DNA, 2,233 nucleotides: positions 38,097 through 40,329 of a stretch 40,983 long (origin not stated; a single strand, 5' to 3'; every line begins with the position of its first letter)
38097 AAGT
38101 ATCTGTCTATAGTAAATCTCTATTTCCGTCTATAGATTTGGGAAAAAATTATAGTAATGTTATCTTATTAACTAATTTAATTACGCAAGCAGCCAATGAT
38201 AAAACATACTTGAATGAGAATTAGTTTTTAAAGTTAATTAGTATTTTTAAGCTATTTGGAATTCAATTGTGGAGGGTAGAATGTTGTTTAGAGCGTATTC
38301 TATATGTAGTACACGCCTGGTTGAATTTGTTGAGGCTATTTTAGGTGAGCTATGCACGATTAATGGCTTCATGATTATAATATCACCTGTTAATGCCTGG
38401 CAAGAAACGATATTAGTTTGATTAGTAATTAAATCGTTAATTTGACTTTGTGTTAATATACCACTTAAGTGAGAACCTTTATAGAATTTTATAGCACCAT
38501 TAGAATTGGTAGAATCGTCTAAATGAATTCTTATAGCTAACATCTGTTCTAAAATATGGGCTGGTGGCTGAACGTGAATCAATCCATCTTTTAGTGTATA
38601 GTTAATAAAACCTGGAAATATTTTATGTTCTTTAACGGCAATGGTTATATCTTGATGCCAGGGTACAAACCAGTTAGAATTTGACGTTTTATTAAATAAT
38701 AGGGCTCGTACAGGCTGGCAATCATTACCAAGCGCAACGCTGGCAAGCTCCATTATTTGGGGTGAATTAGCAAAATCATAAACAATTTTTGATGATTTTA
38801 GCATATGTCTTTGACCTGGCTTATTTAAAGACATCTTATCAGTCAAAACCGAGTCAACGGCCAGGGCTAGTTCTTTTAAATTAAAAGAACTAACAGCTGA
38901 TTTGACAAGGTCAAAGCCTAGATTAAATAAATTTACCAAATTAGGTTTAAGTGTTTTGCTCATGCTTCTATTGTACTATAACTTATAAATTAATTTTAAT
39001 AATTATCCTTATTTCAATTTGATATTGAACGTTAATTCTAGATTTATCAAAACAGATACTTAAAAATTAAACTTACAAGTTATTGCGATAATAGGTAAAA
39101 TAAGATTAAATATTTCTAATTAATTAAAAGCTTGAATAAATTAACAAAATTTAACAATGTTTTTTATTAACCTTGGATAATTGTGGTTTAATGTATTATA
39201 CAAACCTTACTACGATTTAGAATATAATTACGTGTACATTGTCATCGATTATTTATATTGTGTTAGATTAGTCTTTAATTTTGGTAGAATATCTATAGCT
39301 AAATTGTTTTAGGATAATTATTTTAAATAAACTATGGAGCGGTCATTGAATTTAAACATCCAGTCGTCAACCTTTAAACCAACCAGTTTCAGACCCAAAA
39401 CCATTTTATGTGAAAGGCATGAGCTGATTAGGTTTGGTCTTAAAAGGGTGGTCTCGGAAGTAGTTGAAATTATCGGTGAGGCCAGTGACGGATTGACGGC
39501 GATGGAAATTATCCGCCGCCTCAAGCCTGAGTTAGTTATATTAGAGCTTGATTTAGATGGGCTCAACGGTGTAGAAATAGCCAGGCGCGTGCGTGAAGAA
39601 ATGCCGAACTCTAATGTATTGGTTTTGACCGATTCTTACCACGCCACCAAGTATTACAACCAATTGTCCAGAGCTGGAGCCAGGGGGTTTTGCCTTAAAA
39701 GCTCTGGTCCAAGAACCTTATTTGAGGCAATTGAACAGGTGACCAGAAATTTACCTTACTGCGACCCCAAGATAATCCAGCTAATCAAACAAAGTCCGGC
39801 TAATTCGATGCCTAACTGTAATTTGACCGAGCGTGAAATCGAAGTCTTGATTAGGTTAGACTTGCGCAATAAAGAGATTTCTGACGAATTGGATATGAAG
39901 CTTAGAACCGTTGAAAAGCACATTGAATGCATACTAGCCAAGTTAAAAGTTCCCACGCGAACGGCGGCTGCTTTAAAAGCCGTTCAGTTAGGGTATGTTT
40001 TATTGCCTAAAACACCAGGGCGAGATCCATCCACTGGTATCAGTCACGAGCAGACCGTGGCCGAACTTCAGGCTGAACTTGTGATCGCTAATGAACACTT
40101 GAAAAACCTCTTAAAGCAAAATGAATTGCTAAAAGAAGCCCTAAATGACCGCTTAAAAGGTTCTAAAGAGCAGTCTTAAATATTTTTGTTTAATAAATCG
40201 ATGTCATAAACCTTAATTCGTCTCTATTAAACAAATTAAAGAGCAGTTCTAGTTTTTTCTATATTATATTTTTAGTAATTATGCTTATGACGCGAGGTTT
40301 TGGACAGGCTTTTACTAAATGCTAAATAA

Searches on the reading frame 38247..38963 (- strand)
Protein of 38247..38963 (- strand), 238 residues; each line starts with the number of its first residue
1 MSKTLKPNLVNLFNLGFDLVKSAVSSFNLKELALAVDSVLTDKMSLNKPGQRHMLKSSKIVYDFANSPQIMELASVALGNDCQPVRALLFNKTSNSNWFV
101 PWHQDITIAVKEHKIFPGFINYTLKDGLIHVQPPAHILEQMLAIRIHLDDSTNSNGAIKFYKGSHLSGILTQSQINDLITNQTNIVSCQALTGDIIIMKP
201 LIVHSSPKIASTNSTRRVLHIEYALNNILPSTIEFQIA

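Call 67: search_protein_families(library=pfam, proteins=[window:38247-38963:-], max_evalue=0.0001)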
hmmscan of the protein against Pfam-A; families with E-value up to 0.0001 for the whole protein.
window:38247-38963:- (238 aa): 1 family
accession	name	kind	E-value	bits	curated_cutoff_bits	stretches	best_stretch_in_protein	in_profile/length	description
PF05721.19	PhyH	-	2.8e-14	54.4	22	1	51-217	51-212/213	Phytanoyl-CoA dioxygenase (PhyH)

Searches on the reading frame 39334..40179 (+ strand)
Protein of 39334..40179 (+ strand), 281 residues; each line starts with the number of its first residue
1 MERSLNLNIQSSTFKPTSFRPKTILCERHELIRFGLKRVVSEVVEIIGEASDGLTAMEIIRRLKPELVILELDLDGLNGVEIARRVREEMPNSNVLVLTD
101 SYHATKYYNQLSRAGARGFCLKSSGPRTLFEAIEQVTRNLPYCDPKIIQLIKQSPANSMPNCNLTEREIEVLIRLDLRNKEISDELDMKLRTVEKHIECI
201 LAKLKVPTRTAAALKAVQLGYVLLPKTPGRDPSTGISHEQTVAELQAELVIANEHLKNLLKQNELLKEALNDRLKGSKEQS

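Call 67: search_protein_families(library=pfam, proteins=[window:39334-40179:+], max_evalue=0.0001)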
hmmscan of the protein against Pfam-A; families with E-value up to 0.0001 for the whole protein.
window:39334-40179:+ (281 aa): 2 families
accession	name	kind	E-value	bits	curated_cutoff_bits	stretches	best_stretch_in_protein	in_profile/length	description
PF00072.30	Response_reg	-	1.3e-15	58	30.2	1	25-134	3-111/111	Response regulator receiver domain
PF00196.25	GerE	-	4.2e-11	42.8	23.5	1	163-215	2-56/57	Bacterial regulatory proteins, luxR family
